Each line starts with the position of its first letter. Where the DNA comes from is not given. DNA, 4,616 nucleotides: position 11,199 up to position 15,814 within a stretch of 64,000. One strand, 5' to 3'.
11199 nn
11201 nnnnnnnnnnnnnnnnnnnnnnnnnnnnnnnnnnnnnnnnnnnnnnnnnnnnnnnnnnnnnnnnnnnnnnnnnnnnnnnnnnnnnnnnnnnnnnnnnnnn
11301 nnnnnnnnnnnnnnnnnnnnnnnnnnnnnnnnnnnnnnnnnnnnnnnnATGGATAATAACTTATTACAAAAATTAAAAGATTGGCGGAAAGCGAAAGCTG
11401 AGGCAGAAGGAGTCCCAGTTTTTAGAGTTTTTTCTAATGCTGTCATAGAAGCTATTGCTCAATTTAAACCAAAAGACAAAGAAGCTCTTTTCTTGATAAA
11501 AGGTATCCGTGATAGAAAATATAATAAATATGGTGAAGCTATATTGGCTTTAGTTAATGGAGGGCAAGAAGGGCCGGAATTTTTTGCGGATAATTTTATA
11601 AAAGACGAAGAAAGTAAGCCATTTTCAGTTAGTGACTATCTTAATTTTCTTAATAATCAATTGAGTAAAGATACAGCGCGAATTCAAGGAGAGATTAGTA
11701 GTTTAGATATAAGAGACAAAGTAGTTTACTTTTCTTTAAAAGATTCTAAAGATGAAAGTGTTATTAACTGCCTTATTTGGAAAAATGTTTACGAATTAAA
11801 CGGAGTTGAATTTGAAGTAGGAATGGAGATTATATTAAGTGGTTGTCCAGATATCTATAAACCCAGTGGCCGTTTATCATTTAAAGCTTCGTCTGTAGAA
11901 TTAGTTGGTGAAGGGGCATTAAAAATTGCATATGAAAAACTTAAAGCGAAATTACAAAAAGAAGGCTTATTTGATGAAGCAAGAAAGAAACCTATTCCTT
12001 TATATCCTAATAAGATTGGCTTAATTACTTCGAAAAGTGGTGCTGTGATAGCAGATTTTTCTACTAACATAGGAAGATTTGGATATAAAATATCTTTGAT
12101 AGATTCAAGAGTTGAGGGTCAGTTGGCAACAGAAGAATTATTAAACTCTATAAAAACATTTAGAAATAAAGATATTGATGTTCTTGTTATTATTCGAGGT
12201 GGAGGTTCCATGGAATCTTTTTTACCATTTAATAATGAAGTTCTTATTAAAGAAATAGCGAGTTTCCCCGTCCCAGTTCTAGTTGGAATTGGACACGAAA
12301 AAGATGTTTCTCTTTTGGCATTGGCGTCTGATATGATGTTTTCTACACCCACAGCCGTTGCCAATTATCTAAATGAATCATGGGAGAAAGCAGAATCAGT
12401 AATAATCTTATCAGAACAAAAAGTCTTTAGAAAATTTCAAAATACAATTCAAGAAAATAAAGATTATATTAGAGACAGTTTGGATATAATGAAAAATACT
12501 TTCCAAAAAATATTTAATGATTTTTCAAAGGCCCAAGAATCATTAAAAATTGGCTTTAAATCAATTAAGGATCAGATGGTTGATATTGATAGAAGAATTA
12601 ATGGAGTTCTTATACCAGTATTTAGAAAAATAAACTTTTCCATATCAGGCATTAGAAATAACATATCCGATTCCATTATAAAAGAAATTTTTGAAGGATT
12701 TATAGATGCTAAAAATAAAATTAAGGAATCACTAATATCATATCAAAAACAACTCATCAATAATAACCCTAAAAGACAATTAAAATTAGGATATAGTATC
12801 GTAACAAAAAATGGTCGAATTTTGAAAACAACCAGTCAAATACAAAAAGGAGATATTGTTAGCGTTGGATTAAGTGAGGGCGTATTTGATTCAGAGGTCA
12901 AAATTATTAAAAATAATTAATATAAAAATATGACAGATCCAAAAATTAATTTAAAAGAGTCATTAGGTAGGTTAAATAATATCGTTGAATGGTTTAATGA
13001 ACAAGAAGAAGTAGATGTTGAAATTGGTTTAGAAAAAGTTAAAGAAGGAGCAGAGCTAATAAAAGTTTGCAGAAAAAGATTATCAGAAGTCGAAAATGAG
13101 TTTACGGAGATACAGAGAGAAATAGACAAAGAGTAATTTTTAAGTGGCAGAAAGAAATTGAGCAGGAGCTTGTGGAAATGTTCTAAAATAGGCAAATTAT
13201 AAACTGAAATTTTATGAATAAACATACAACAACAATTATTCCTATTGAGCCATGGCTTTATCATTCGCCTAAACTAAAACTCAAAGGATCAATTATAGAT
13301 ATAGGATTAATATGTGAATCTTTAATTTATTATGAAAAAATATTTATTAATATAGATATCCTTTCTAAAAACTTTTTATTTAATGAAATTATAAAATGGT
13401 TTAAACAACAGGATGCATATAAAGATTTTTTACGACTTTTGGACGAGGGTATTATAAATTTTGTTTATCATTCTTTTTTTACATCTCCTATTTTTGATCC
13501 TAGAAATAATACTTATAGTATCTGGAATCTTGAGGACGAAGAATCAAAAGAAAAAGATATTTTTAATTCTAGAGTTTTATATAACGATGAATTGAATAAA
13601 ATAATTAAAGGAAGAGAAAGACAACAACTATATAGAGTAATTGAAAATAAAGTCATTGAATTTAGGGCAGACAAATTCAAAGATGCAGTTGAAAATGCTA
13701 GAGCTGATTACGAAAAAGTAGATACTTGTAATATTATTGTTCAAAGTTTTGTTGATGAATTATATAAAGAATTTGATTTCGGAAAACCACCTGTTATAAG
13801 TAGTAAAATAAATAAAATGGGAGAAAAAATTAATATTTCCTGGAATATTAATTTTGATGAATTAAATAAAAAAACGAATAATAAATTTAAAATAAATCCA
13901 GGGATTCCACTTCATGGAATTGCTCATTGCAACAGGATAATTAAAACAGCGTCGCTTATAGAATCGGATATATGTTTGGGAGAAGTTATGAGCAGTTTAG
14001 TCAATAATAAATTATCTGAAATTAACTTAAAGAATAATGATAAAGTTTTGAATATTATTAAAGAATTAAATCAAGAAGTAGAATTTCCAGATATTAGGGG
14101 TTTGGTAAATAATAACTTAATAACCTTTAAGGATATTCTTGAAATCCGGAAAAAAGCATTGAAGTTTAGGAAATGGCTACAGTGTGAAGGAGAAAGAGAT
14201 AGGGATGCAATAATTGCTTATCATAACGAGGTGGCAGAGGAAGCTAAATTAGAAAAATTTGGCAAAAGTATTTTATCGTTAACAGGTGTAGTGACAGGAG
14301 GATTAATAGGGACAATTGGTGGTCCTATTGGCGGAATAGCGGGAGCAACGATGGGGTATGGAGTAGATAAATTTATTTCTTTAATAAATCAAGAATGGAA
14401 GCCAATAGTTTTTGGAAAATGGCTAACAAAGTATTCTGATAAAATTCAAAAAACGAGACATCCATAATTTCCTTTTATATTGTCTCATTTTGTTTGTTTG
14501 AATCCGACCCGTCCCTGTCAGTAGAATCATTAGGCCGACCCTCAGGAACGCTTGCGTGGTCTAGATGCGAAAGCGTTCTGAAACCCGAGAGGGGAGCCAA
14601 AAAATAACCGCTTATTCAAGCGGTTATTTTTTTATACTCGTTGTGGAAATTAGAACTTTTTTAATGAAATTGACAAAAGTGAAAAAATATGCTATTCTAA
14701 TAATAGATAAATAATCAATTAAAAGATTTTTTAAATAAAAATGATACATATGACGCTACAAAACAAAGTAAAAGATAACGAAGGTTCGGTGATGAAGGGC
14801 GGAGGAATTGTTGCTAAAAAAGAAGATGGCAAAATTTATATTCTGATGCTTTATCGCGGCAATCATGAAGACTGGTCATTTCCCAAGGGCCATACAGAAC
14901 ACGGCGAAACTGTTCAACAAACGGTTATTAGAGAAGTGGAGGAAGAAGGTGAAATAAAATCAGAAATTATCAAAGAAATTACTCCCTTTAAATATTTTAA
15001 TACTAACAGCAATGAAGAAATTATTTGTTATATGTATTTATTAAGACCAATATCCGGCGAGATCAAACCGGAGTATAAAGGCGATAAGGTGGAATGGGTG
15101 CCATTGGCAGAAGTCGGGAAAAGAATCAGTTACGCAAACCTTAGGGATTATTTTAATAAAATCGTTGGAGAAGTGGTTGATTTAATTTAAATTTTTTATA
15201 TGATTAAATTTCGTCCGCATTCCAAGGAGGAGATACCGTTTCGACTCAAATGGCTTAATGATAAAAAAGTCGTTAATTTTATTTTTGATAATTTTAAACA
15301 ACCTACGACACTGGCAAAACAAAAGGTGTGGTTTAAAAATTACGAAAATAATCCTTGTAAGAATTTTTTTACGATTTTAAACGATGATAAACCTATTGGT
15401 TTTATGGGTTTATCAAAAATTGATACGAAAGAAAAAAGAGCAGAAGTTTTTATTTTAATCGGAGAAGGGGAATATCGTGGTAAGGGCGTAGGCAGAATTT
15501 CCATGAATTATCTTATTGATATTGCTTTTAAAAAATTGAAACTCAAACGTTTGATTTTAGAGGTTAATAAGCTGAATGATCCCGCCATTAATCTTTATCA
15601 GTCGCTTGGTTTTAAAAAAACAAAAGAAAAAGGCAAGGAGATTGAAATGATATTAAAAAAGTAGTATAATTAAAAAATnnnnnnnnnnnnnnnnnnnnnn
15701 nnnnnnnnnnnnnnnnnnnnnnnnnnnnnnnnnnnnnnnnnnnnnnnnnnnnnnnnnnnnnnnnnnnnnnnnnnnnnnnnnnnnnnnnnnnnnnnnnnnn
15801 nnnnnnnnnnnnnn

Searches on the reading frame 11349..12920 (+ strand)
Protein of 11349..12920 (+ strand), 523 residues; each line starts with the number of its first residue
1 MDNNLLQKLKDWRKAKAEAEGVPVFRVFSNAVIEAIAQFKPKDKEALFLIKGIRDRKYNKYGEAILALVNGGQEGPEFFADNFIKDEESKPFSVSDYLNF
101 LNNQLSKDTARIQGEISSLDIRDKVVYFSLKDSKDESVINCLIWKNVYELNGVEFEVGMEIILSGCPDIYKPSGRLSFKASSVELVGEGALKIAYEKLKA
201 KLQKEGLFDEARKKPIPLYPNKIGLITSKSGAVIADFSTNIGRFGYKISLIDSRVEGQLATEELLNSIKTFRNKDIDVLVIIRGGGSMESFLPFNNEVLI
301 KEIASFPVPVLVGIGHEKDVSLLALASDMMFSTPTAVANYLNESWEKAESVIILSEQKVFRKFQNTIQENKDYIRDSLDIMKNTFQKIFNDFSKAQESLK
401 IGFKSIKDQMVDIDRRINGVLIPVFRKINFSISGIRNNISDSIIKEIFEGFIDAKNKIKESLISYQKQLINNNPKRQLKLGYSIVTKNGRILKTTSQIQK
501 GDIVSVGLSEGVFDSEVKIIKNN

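Call 4: search_protein_families(library=pfam, proteins=[window:11349-12920:+], max_evalue=1)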
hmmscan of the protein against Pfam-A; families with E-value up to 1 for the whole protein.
window:11349-12920:+ (523 aa): 7 families
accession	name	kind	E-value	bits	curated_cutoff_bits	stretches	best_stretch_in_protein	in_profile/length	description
PF02601.20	Exonuc_VII_L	-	4.9e-57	194.2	35.9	1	207-515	1-314/315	Exonuclease VII, large subunit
PF00570.28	HRDC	-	3.1e-20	72.3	23.8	1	3-69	2-68/68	HRDC domain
PF13742.12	tRNA_anti_2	-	3.6e-15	56.4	27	1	93-183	2-94/95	OB-fold nucleic acid binding domain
PF01336.31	tRNA_anti-codon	-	0.00014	22.1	27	1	111-185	2-74/75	OB-fold nucleic acid binding domain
PF16526.10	CLZ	-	0.062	14.1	26.7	0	364-400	26-62/71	C-terminal leucine zipper domain of cyclic nucleotide-gated channels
PF12023.13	DUF3511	-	0.12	12.6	25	0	394-413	23-42/45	Domain of unknown function (DUF3511)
PF01165.25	Ribosomal_S21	-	0.13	12.4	27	1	186-214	4-33/55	Ribosomal protein S21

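Call 10: find_related_loci(query=window:11349-12917:+, collection=genome_contigs, flank=10000)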
Query window:11349-12917:+ (523 aa) in genome_contigs; peptide patterns used: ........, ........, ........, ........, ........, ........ (x = any residue, [..] = any of these).
303 stretches matched a pattern; 186 encode a relative of the query (tblastn E <= 1e-3); the best 80 are kept; 80 distinct loci.
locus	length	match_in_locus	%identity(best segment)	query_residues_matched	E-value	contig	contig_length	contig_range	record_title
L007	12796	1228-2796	79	1-521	0e+0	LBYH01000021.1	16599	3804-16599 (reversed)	MAG: Parcubacteria group bacterium GW2011_GWA2_40_143 UT83_C0021, whole genome shotgun sequence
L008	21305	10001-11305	73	93-523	0e+0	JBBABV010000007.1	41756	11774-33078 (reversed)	MAG: Candidatus Paceibacterota bacterium isolate SO_2017_LW1_31 NODE_604_length_41756_cov_3.808619_LW64-88_2017, whole g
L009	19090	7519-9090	82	1-523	0e+0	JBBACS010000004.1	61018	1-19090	MAG: Candidatus Paceibacterota bacterium isolate SO_2017_LW1_54 NODE_241_length_61018_cov_1.620174_LW64-88_2017, whole g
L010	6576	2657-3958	72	93-522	0e+0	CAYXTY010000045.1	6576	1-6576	MAG TPA_asm: uncultured Gammaproteobacteria bacterium isolate SRP286056_co1_91 genome assembly, contig: NODE_16344_lengt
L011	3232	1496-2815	62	87-523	0e+0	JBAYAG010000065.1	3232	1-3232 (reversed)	MAG: Candidatus Paceibacterota bacterium isolate SO_2016_CLC_T1_64 scaffold60047_PH3_Jul14_2016, whole genome shotgun se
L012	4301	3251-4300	61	87-432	8e-145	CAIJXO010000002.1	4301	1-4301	uncultured bacterium isolate Loclat_bin-10598 genome assembly, contig: bin-10598:002/119, whole genome shotgun sequence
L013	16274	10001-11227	43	88-517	4e-98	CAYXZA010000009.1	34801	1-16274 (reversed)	MAG TPA_asm: uncultured Candidatus Saccharibacteria bacterium isolate SRP219642_co7_573 genome assembly, contig: NODE_16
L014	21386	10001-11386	30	64-517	6e-53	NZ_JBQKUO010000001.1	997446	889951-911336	Nitrospina sp. 32_T5 spades_3, whole genome shotgun sequence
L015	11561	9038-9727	42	112-339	3e-52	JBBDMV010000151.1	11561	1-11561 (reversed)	MAG: Balneolales bacterium isolate LejiaB_44_15 Lejia_B_7184_length_11561_cov_9, whole genome shotgun sequence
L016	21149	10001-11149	30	92-517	3e-49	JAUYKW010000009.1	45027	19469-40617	MAG: bacterium isolate C24_metabat.bin.218 C24_k141_334502, whole genome shotgun sequence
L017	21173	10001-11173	29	112-518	5e-49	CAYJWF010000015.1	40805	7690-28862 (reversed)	MAG TPA_asm: uncultured Planctomycetia bacterium isolate ERP125453_co1_501 genome assembly, contig: NODE_734_length_4080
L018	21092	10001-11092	30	88-511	7e-49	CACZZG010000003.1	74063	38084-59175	MAG: uncultured Erysipelotrichaceae bacterium isolate RUG13091 genome assembly, contig: RUG13091_asm_3, whole genome sho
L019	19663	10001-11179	30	88-517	3e-47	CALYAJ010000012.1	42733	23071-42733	MAG: uncultured Clostridia bacterium isolate BRZ_V__bin74 genome assembly, contig: BRZ_V__NODE_754_length_42733_cov_9.14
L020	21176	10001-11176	31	87-521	6e-47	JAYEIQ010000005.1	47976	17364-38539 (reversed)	MAG: Patescibacteria group bacterium isolate MAG187 MAG187_5, whole genome shotgun sequence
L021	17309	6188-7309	33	88-521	3e-47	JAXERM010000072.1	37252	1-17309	MAG: Bacilli bacterium isolate SUG2489 k141_60779, whole genome shotgun sequence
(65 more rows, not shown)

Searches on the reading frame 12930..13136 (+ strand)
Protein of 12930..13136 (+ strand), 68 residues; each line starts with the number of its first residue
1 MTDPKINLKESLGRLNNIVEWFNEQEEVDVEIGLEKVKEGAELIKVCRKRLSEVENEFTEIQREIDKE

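Call 5: search_protein_families(library=pfam, proteins=[window:12930-13136:+], max_evalue=0.01)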
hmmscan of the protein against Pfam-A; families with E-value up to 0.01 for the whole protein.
window:12930-13136:+ (68 aa): 1 family
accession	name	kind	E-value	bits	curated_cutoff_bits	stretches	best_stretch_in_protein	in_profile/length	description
PF02609.21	Exonuc_VII_S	-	7.2e-08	32.8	24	1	10-58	3-50/52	Exonuclease VII small subunit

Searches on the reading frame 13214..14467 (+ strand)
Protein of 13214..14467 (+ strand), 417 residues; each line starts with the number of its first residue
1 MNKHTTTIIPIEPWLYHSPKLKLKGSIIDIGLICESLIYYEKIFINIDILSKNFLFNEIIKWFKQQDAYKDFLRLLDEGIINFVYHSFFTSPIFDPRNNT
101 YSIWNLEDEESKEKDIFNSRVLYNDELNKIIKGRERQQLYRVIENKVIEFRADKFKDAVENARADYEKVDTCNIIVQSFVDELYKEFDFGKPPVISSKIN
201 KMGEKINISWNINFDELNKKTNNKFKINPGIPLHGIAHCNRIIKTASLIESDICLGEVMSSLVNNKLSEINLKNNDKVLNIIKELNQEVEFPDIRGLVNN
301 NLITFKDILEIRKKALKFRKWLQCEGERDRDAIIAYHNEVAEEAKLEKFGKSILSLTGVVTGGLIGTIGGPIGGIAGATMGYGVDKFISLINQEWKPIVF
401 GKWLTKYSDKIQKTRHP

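Call 4: search_protein_families(library=pfam, proteins=[window:13214-14467:+], max_evalue=1)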
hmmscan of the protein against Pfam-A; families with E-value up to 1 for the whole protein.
window:13214-14467:+ (417 aa): 1 family
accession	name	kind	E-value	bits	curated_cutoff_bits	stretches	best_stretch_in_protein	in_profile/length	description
PF06241.17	Castor_Poll_mid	-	0.05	14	26.7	1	304-342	20-58/104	Castor and Pollux, part of voltage-gated ion channel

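Call 6: search_protein_families(library=padloc, proteins=[window:13214-14467:+], max_evalue=1)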
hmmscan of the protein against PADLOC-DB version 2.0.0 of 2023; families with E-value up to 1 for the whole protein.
window:13214-14467:+ (417 aa): 1 family
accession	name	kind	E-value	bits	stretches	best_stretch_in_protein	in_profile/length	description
PDLC02469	BrxB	-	0.017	12.8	1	139-245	33-140/184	BrxB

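Call 7: search_protein_families(library=ncbifam, proteins=[window:13214-14467:+], max_evalue=0.1)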
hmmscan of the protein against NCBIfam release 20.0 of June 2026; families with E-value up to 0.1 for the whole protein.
window:13214-14467:+ (417 aa): 1 family
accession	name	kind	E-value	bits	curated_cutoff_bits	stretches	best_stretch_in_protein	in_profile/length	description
TIGR03789.1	pdsO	hypoth_equivalog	0.039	13.6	152.2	1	356-386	44-75/243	sortase-associated OmpA-like protein PdsO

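Call 8: search_protein_families(library=phrogs, proteins=[window:13214-14467:+], max_evalue=0.1)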
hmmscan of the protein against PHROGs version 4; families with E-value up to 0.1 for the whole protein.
window:13214-14467:+ (417 aa): 2 families
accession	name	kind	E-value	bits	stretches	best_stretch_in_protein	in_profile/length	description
phrog_6922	-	unknown function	0.0036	17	1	345-381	331-367/768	-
phrog_30432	-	unknown function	0.029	14.7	1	304-348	63-107/272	-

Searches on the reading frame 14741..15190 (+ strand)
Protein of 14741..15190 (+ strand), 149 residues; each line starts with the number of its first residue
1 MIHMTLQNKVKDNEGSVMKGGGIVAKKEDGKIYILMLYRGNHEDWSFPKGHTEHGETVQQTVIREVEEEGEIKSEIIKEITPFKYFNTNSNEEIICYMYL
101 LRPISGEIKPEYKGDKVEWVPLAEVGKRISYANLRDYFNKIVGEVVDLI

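Call 5: search_protein_families(library=pfam, proteins=[window:14741-15190:+], max_evalue=0.01)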
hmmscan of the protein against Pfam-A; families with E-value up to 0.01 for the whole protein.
window:14741-15190:+ (149 aa): 2 families
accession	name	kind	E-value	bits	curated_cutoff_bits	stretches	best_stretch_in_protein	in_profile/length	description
PF00293.34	NUDIX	-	9.1e-17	61.8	21.1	1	23-128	8-120/134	NUDIX domain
PF14815.12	NUDIX_4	-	0.0043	17.3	35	1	45-126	27-99/113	NUDIX domain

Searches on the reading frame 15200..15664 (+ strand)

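Call 5: search_protein_families(library=pfam, proteins=[window:15200-15664:+], max_evalue=0.01)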
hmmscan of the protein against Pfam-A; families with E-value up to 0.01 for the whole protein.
window:15200-15664:+ (154 aa): 7 families
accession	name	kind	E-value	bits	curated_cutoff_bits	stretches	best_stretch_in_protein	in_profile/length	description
PF00583.31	Acetyltransf_1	-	2.9e-19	69.9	20.7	1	40-138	20-116/116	Acetyltransferase (GNAT) family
PF13302.13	Acetyltransf_3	-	4.2e-18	66.8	25.4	1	4-139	4-138/138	Acetyltransferase (GNAT) domain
PF13420.13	Acetyltransf_4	-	1.9e-14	54.4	24.3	1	17-143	14-139/155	Acetyltransferase (GNAT) domain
PF13508.13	Acetyltransf_7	-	5.6e-10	39.9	27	1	55-140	4-84/84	Acetyltransferase (GNAT) domain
PF13523.12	Acetyltransf_8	-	3.7e-08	33.6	27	1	17-143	11-142/145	Acetyltransferase (GNAT) domain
PF13673.13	Acetyltransf_10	-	4.2e-05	24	23.6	1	50-146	27-115/128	Acetyltransferase (GNAT) domain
PF08445.16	FR47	-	0.0023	18.3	22.1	1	86-143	27-82/86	FR47-like protein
